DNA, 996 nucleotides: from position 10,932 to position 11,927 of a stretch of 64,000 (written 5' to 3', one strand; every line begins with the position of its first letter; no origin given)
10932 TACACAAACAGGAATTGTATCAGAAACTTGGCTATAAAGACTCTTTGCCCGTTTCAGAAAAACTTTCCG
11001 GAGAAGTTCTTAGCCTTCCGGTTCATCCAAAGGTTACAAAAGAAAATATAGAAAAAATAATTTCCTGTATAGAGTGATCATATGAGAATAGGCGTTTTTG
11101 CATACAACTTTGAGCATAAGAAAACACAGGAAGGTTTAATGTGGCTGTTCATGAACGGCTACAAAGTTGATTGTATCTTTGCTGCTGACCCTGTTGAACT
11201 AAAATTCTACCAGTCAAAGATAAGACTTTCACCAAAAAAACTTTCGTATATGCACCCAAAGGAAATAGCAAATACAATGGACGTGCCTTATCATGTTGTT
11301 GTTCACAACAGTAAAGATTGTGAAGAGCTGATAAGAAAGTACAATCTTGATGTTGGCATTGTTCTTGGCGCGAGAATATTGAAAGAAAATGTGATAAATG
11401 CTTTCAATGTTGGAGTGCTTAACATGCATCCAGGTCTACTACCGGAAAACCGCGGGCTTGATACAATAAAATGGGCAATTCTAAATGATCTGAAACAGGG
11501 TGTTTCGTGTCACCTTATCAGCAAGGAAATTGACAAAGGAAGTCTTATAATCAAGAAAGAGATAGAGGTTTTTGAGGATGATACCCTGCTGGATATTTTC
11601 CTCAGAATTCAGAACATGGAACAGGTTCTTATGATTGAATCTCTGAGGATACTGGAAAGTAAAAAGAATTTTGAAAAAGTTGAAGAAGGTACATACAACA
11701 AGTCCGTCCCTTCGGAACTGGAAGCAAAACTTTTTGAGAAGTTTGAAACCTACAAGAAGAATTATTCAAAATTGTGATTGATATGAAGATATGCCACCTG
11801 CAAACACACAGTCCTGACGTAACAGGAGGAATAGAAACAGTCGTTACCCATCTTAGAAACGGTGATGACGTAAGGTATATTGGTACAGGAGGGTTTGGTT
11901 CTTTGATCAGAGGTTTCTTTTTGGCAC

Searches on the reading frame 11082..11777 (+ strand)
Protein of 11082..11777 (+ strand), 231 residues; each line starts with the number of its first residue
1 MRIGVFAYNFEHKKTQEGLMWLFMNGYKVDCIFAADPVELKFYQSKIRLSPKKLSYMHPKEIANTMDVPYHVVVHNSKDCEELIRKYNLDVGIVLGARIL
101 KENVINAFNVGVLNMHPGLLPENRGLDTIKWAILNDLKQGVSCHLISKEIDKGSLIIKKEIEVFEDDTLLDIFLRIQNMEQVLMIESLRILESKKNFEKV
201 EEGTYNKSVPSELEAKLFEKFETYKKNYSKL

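Call 3: search_protein_families(library=pfam, proteins=[window:11082-11777:+])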
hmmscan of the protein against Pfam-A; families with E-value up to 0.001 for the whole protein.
window:11082-11777:+ (231 aa): 1 family
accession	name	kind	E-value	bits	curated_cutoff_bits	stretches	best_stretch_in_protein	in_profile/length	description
PF00551.24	Formyl_trans_N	-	1.1e-20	74.5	26.1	1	76-187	67-180/181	Formyl transferase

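Call 4: search_protein_families(library=ncbifam, proteins=[window:11082-11777:+])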
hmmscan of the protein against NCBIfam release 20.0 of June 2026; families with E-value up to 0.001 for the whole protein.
window:11082-11777:+ (231 aa): 7 families
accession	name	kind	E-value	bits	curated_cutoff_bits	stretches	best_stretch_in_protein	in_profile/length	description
TIGR00460.1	fmt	equivalog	2.8e-20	72.7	201.5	1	51-212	41-208/315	methionyl-tRNA formyltransferase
TIGR00639.1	PurN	equivalog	3.8e-19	69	150.1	1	78-193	69-186/192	phosphoribosylglycinamide formyltransferase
NF005755.0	PRK07579.1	equivalog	2.8e-17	63.3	238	1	75-195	54-172/245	dTDP-4-amino-4,6-dideoxyglucose formyltransferase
NF005998.1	PRK08125.1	equivalog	5.6e-16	58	777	1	2-198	2-187/649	bifunctional UDP-4-amino-4-deoxy-L-arabinose formyltransferase/UDP-glucuronic acid oxidase ArnA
NF005414.0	PRK06988.1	equivalog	1.7e-12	46.9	316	1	56-189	44-180/311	formyltransferase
TIGR00655.1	PurU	equivalog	9.9e-08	31.9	285.95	1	60-189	125-263/280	formyltetrahydrofolate deformylase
NF004684.0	PRK06027.1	subfamily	3.4e-07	30.2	223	1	59-192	129-271/286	formyltetrahydrofolate deformylase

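Call 8: search_solved_structures(query=window:11082-11777:+, max_evalue=0.001, show_alignments=3)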
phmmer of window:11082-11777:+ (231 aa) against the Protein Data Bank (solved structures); distinct sequences matched with E-value up to 0.001: 66 (the best 60 are shown).
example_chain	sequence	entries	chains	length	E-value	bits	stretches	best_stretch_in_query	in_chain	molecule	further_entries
6v2t_A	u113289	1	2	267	2.9e-16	63.1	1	73-206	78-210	dTDP-4-amino-4,6-dideoxyglucose formyltransferase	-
5jnf_C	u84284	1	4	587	2.9e-15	59.8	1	97-184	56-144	Linear gramicidin synthase subunit A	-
5es6_A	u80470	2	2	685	3.8e-15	59.4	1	97-184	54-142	Linear gramicidin synthase subunit A | Linear gramicidin synthetase subunit A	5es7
6ulz_A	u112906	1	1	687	3.8e-15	59.4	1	97-184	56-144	Linear gramicidin synthase subunit A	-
5es5_A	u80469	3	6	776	4.5e-15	59.2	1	97-184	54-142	Linear gramicidin synthetase subunit A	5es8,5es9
6mfx_A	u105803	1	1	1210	6.8e-15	58.6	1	96-184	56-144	Linear gramicidin synthase subunit A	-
6mfw_A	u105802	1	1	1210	7.8e-15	58.4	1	97-184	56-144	Linear gramicidin synthase subunit A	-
6mfy_A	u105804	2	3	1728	1e-14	58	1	97-184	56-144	Linear gramicidin synthase subunit A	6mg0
6mfz_A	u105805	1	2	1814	1.1e-14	57.9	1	97-184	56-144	Linear gramicidin synthase subunit A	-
9be3_A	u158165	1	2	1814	1.1e-14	57.9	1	97-184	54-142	Linear gramicidin synthase subunit A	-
9meh_A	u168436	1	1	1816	1.1e-14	57.9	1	97-184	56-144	Linear gramicidin synthase subunit A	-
9be4_A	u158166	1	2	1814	1.1e-14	57.9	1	97-184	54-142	Linear gramicidin synthase subunit A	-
6v33_A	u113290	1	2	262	5.8e-14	55.5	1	84-207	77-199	dTDP-4-amino-4,6-dideoxyglucose formyltransferase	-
4nv1_C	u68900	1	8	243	2.2e-13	53.6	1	76-207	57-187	Formyltransferase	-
6ci2_A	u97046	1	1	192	3.3e-13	53.1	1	87-207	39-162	formyltransferase PseJ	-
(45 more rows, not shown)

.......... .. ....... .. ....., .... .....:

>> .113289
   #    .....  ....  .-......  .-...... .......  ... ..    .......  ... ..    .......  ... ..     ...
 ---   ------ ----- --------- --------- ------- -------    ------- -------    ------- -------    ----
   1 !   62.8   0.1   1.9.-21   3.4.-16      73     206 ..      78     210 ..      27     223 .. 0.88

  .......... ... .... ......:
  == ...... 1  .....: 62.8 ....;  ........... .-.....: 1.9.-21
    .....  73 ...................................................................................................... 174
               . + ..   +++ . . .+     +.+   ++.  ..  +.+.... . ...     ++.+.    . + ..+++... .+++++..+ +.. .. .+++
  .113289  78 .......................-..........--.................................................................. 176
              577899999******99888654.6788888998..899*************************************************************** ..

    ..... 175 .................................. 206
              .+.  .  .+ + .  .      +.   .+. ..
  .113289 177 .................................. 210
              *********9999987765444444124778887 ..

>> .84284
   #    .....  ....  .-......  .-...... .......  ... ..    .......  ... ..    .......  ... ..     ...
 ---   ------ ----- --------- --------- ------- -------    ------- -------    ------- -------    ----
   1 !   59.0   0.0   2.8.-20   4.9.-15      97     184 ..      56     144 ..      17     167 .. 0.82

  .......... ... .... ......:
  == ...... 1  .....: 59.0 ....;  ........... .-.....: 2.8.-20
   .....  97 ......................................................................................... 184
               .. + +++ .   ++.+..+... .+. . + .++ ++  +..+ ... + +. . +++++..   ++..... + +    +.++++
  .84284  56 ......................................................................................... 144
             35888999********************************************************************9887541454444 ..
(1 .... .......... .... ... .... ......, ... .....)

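Call 12: find_homologous_proteins(query=window:11082-11777:+, max_evalue=0.00001)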
Query window:11082-11777:+ (231 aa): 556 proteins with E <= 0.00001 among 788 candidates; the best 120 are listed.
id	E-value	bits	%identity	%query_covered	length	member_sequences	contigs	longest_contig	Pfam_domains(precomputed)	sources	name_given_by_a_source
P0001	8.0e-149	511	100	100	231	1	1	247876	PF00551.25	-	-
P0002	8.7e-132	456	86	100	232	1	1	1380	PF00551.25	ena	-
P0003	8.0e-116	403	75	100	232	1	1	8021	PF00551.25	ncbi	-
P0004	3.1e-115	401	77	100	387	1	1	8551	PF14602.13,PF00551.25,PF00132.31,PF25087.2,PF25084.2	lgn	-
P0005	4.1e-115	401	74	100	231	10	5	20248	PF00551.25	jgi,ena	-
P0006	8.5e-115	400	74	100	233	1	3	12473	PF00551.25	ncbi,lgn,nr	ncbi:MAG: hypothetical protein HY517_04565 [Candidatus Aenigmarchaeota archaeon]|nr:hypothetical pro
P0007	1.4e-113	396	74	100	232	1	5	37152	PF00551.25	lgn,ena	-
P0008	8.6e-113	394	73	100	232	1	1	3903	PF00551.25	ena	-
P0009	6.9e-111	387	72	100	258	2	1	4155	PF00551.25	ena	-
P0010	6.4e-110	384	74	100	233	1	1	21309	PF00551.25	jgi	jgi:methionyl-tRNA formyltransferase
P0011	8.3e-110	384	72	100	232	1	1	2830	PF00551.25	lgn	-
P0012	1.3e-108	380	72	100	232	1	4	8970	PF00551.25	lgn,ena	-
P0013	1.7e-108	379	72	100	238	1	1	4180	PF00551.25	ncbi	-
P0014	1.4e-107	377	72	100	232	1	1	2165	PF00551.25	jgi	-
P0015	2.0e-107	376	73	99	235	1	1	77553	PF00551.25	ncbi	-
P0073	2.2e-92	327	61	100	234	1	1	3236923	PF00551.25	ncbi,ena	-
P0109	7.7e-82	292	58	97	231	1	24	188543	PF00551.25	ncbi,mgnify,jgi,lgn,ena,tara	mgnify:CR=1 FL=1|tara:strand:+ start:266 stop:961 length:696 start_codon:yes stop_codon:yes gene_typ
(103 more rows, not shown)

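Call 14: find_encoding_contigs(protein=P0073, flank=10000, max_places=2)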
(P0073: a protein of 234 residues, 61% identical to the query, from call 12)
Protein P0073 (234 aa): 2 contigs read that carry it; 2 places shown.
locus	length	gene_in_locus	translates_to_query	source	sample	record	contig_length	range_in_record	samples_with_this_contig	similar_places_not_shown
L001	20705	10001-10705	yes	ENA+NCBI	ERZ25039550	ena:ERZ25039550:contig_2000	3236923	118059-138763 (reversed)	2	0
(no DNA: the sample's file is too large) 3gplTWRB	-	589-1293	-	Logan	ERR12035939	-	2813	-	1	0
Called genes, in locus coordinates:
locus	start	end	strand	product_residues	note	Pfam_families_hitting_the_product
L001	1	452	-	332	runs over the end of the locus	PF00106:adh_short (faint), PF01073:3Beta_HSD, PF01370:Epimerase, PF02719:Polysacc_synt_2, PF04321:RmlD_sub_bind, PF08659:KR, PF13460:NAD_binding_10 (weak), PF16363:GDP_Man_Dehyd, +1 more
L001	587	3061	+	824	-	-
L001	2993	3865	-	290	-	PF13489:Methyltransf_23, PF13847:Methyltransf_31, PF08241:Methyltransf_11, PF08242:Methyltransf_12, PF13649:Methyltransf_25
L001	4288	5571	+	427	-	PF02397:Bac_transf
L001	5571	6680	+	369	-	PF13524:Glyco_trans_1_2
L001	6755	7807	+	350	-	PF01370:Epimerase, PF04321:RmlD_sub_bind, PF16363:GDP_Man_Dehyd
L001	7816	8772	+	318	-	PF01370:Epimerase, PF04321:RmlD_sub_bind, PF16363:GDP_Man_Dehyd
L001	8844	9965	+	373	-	PF00155:Aminotran_1_2 (weak), PF01041:DegT_DnrJ_EryC1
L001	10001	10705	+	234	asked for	PF00551:Formyl_trans_N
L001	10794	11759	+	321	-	PF01408:GFO_IDH_MocA, PF22725:GFO_IDH_MocA_C3, PF02894:GFO_IDH_MocA_C (faint)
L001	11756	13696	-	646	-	PF13522:GATase_6, PF13537:GATase_7, PF00733:Asn_synthase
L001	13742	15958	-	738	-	PF02706:Wzz, PF13807:GNVR, PF01656:CbiA (weak), PF09140:MipZ (weak), PF10609:ParA, PF13614:AAA_31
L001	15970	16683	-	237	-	PF02563:Poly_export, PF10531:SLBB, PF22461:SLBB_2 (weak)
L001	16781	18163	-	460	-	-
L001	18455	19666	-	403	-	PF20706:GT4-conflict (weak), PF00534:Glycos_transf_1, PF13692:Glyco_trans_1_4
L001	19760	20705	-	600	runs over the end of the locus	PF13522:GATase_6, PF13537:GATase_7, PF00733:Asn_synthase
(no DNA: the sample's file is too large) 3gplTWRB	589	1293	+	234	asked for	PF00551:Formyl_trans_N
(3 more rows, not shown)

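Call 15: find_encoding_contigs(protein=P0109, flank=10000, max_places=3)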
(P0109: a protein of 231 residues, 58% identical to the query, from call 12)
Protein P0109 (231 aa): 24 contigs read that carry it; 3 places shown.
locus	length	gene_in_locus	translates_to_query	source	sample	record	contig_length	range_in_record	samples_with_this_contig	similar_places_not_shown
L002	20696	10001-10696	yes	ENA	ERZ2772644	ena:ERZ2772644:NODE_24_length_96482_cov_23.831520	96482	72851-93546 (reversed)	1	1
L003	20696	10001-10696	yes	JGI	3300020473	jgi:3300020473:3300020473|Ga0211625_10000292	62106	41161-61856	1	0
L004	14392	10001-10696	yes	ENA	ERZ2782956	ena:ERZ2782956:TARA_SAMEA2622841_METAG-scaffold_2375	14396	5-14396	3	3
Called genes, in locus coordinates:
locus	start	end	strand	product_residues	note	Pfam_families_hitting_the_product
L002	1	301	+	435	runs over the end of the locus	PF01041:DegT_DnrJ_EryC1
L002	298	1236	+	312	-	-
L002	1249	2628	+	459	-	PF04055:Radical_SAM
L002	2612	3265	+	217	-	PF03848:TehB (weak), PF13489:Methyltransf_23, PF13649:Methyltransf_25 (weak), PF08241:Methyltransf_11 (weak), PF08242:Methyltransf_12 (weak)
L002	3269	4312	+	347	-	PF13524:Glyco_trans_1_2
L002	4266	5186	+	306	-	-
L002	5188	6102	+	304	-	PF00534:Glycos_transf_1, PF13692:Glyco_trans_1_4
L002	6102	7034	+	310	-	PF00534:Glycos_transf_1, PF13692:Glyco_trans_1_4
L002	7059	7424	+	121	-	PF00190:Cupin_1 (faint), PF07883:Cupin_2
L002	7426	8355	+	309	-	PF00535:Glycos_transf_2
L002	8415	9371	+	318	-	-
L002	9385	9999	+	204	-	-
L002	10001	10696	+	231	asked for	PF00551:Formyl_trans_N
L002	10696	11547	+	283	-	PF00155:Aminotran_1_2, PF01041:DegT_DnrJ_EryC1, PF01053:Cys_Met_Meta_PP, PF00266:Aminotran_5 (weak)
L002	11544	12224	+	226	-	PF08889:WbqC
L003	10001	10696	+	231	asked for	PF00551:Formyl_trans_N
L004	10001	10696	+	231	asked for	PF00551:Formyl_trans_N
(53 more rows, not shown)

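Call 17: find_related_loci(query=A1, collection=genome_contigs, flank=10000)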
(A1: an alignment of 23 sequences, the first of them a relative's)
Query A1 (231 aa) in genome_contigs; peptide patterns used: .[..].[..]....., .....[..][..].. (x = any residue, [..] = any of these).
81 stretches matched a pattern; 26 encode a relative of the query (tblastn E <= 1e-3); 26 distinct loci.
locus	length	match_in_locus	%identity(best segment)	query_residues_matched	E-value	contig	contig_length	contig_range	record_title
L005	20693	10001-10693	73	1-231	5e-121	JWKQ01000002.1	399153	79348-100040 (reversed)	MAG: archaeon GW2011_AR5 QT00_C0002, whole genome shotgun sequence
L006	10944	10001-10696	72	1-231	1e-114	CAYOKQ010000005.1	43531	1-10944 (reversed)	MAG TPA_asm: uncultured Methanosarcinales archaeon isolate binchicken_co125_1105 genome assembly, contig: NODE_1706_leng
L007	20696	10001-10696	71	1-231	8e-113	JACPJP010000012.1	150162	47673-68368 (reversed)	MAG: Candidatus Woesearchaeota archaeon isolate NC_groundwater_471_Ag_B-0.1um_36_15 S34_3B_scaffold_227451, whole genome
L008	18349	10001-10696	66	1-231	2e-107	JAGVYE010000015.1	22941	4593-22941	Candidatus Woesearchaeota archaeon isolate RIFCSPHIGHO2_02_FULL_38_13 rifcsphigho2_02_scaffold_3359, whole genome shotgu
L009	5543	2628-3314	69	1-228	5e-105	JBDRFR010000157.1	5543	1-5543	MAG: Nanoarchaeota archaeon isolate MEGAHIT-group-1.382 k141_611287, whole genome shotgun sequence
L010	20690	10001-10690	67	1-229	3e-102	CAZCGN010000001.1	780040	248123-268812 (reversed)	MAG TPA_asm: uncultured Methanosarcinales archaeon isolate SRP167671_co2_185 genome assembly, contig: NODE_2_length_7800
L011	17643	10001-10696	63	1-231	2e-102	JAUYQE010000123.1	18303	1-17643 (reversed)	MAG: Nanoarchaeota archaeon isolate C4_metabat.bin.89 C4_k141_79504, whole genome shotgun sequence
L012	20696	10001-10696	64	1-231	8e-102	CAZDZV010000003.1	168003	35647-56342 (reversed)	MAG TPA_asm: uncultured Methanosarcinales archaeon isolate SRP141376_co2_275 genome assembly, contig: NODE_173_length_16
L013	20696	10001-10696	61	1-231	3e-100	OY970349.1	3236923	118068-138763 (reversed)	MAG: uncultured Alphaproteobacteria bacterium isolate MFD05747.bin.c.1 genome assembly, chromosome: 1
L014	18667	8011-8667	67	1-218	4e-99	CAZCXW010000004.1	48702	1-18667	MAG TPA_asm: uncultured Methanosarcinales archaeon isolate binchicken_co38_1374 genome assembly, contig: NODE_1581_lengt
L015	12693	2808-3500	55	1-230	7e-93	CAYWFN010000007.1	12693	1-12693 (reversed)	MAG TPA_asm: uncultured Methanosarcinales archaeon isolate SRP077602_co6_365 genome assembly, contig: NODE_7718_length_1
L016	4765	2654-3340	56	1-228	1e-90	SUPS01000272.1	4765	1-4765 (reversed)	MAG: Candidatus Helarchaeota ASGARD archaeon Hel_GB_A NODE_24941_length_4765_cov_7.88259, whole genome shotgun sequence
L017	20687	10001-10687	56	2-228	4e-84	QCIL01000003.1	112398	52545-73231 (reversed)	Prochlorococcus sp. AG-402-L18 Ga0115741_103, whole genome shotgun sequence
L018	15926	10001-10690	44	1-229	2e-63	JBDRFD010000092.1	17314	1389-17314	MAG: Patescibacteria group bacterium isolate MEGAHIT-group-1.352 k141_7038827, whole genome shotgun sequence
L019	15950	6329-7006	42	1-226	1e-60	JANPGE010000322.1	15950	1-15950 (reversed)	MAG: Segetibacter sp. isolate VAR_69_metabat_403 VAR_69_k141_5103063, whole genome shotgun sequence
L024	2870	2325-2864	45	1-180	4e-54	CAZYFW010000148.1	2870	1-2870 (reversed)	MAG TPA_asm: uncultured Thermoplasmatales archaeon isolate binchicken_co150_735 genome assembly, contig: NODE_128228_len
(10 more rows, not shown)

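Call 30: search_protein_families(library=pfam, proteins=[L005:6140-7627:+, L005:7710-8684:+, L005:13410-15020:-, L005:15069-16082:+, L005:16079-17158:+, L005:17198-18145:+, L007:8793-9920:+, L007:11820-12815:+, L007:12812-14002:+, L007:13999-14949:+], max_evalue=0.00001)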
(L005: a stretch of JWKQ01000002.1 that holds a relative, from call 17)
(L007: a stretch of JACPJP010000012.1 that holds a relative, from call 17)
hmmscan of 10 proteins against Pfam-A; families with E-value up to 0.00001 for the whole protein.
L005:6140-7627:+ (495 aa): 2 families
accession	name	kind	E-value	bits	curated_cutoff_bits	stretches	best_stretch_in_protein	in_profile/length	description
PF13231.12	PMT_2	-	3.1e-20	73.4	26.1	1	59-198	1-140/160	Dolichyl-phosphate-mannose-protein mannosyltransferase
PF02366.24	PMT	-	1.8e-12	47.8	22.7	1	57-203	59-212/245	Dolichyl-phosphate-mannose-protein mannosyltransferase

L005:7710-8684:+ (324 aa): 9 families
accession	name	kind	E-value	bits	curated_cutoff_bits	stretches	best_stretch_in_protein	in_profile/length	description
PF01370.27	Epimerase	-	2.1e-46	158.7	20.9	1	9-245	1-238/240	NAD dependent epimerase/dehydratase family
PF16363.11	GDP_Man_Dehyd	-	1e-37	130.8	27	1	10-310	1-330/332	GDP-mannose 4,6 dehydratase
PF02719.21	Polysacc_synt_2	-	6.7e-18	65.3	20.2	1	9-272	1-259/293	Polysaccharide biosynthesis protein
PF01073.25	3Beta_HSD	-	2.4e-17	63.3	22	1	10-167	1-162/280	3-beta hydroxysteroid dehydrogenase/isomerase family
PF13460.12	NAD_binding_10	-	5.3e-14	52.9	27.2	1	13-134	1-106/184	NAD(P)H-binding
PF04321.23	RmlD_sub_bind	-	1.8e-12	47.4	27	1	9-269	3-235/287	RmlD substrate binding domain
PF07993.18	NAD_binding_4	-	2e-11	44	20.1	1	11-209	1-233/258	Male sterility protein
PF05368.20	NmrA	-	2.4e-07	31.1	27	1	8-126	4-107/298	NmrA-like family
PF00106.31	adh_short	-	8.1e-07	29.1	26.6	0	9-72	3-68/195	short chain dehydrogenase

L005:13410-15020:- (536 aa): 2 families
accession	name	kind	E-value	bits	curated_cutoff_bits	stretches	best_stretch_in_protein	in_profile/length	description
PF02310.24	B12-binding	-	1.7e-21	76.7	32.1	1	75-183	14-120/121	B12 binding domain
PF04055.27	Radical_SAM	-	1.8e-21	77.5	29.5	1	240-402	1-166/166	Radical SAM superfamily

L005:15069-16082:+ (337 aa): 4 families
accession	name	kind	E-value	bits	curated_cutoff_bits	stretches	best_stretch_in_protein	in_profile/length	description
PF01408.29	GFO_IDH_MocA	-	8.7e-24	85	24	1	3-119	3-120/120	Oxidoreductase family, NAD-binding Rossmann fold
PF22725.1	GFO_IDH_MocA_C3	-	5.4e-15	55.9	27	1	129-234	3-124/124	GFO/IDH/MocA C-terminal domain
PF02894.22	GFO_IDH_MocA_C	-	1.2e-09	38.8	22.9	1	131-335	1-218/218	Oxidoreductase family, C-terminal alpha/beta domain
PF03807.23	F420_oxidored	-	7.6e-06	26.9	21.6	0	3-78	2-76/94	NADP oxidoreductase coenzyme F420-dependent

L005:16079-17158:+ (359 aa): 3 families
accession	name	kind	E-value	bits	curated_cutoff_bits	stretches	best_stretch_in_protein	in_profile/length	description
PF00534.26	Glycos_transf_1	-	6.5e-25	88.1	26.4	1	192-338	16-170/172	Glycosyl transferases group 1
PF13692.12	Glyco_trans_1_4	-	2.9e-24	86.4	27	1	192-326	2-142/142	Glycosyl transferases group 1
PF13524.12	Glyco_trans_1_2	-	4.9e-08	33.5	25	1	220-351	12-140/144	Glycosyl transferase-like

L005:17198-18145:+ (315 aa): 7 families
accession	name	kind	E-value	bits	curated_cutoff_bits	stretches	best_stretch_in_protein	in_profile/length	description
PF16363.11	GDP_Man_Dehyd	-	5e-89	299.5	27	1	4-306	1-331/332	GDP-mannose 4,6 dehydratase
PF01370.27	Epimerase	-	1.7e-60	204.9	20.9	1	3-242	1-240/240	NAD dependent epimerase/dehydratase family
PF02719.21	Polysacc_synt_2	-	5.7e-16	59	20.2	1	4-117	2-127/293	Polysaccharide biosynthesis protein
PF01073.25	3Beta_HSD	-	3.6e-13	49.6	22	1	4-249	1-248/280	3-beta hydroxysteroid dehydrogenase/isomerase family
PF04321.23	RmlD_sub_bind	-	1.5e-10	41.1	27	1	1-155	1-135/287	RmlD substrate binding domain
PF07993.18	NAD_binding_4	-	2.2e-09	37.3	20.1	1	5-172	1-204/258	Male sterility protein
PF13460.12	NAD_binding_10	-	1.1e-07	32.4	27.2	1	7-117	1-97/184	NAD(P)H-binding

L007:8793-9920:+ (375 aa): 3 families
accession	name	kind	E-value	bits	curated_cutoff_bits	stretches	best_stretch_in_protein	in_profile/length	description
PF00534.26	Glycos_transf_1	-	3.1e-34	118.4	26.4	1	187-355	3-172/172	Glycosyl transferases group 1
PF13692.12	Glyco_trans_1_4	-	1.3e-26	94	27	1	200-341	2-142/142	Glycosyl transferases group 1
PF13524.12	Glyco_trans_1_2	-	3.8e-10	40.3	25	1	230-369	13-142/144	Glycosyl transferase-like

L007:11820-12815:+ (331 aa): 3 families
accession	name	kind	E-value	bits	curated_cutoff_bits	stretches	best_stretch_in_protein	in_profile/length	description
PF01408.29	GFO_IDH_MocA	-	3.9e-32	111.9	24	1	4-121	1-120/120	Oxidoreductase family, NAD-binding Rossmann fold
PF02894.22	GFO_IDH_MocA_C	-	3.7e-21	76.4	22.9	1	133-330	1-217/218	Oxidoreductase family, C-terminal alpha/beta domain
PF22725.1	GFO_IDH_MocA_C3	-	2.3e-18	66.8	27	1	130-239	2-123/124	GFO/IDH/MocA C-terminal domain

L007:12812-14002:+ (396 aa): 4 families
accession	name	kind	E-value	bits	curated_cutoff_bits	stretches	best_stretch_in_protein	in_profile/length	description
PF03721.20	UDPG_MGDP_dh_N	-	2e-42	145.3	27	1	1-183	1-183/187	UDP-glucose/GDP-mannose dehydrogenase family, NAD binding domain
PF00984.24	UDPG_MGDP_dh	-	7.9e-16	58.4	25.4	1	200-283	1-93/94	UDP-glucose/GDP-mannose dehydrogenase family, central domain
PF03720.21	UDPG_MGDP_dh_C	-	8.4e-12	45.8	30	1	306-396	1-102/103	UDP-glucose/GDP-mannose dehydrogenase family, UDP binding domain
PF03446.21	NAD_binding_2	-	5.1e-06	27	21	0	2-138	1-111/161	NAD binding domain of 6-phosphogluconate dehydrogenase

L007:13999-14949:+ (316 aa): 7 families
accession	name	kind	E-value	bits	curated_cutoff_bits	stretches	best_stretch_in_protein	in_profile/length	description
PF01370.27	Epimerase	-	1.8e-59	201.5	20.9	1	8-245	1-240/240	NAD dependent epimerase/dehydratase family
PF16363.11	GDP_Man_Dehyd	-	1.3e-51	176.5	27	1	9-308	1-331/332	GDP-mannose 4,6 dehydratase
PF01073.25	3Beta_HSD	-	1.5e-29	103.4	22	1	10-227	2-224/280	3-beta hydroxysteroid dehydrogenase/isomerase family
PF02719.21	Polysacc_synt_2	-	1e-19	71.3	20.2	1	8-127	1-132/293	Polysaccharide biosynthesis protein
PF07993.18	NAD_binding_4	-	2e-14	53.8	20.1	1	10-202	1-227/258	Male sterility protein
PF13460.12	NAD_binding_10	-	4.8e-14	53.1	27.2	1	12-181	1-145/184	NAD(P)H-binding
PF04321.23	RmlD_sub_bind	-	1.1e-11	44.8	27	1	7-269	2-237/287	RmlD substrate binding domain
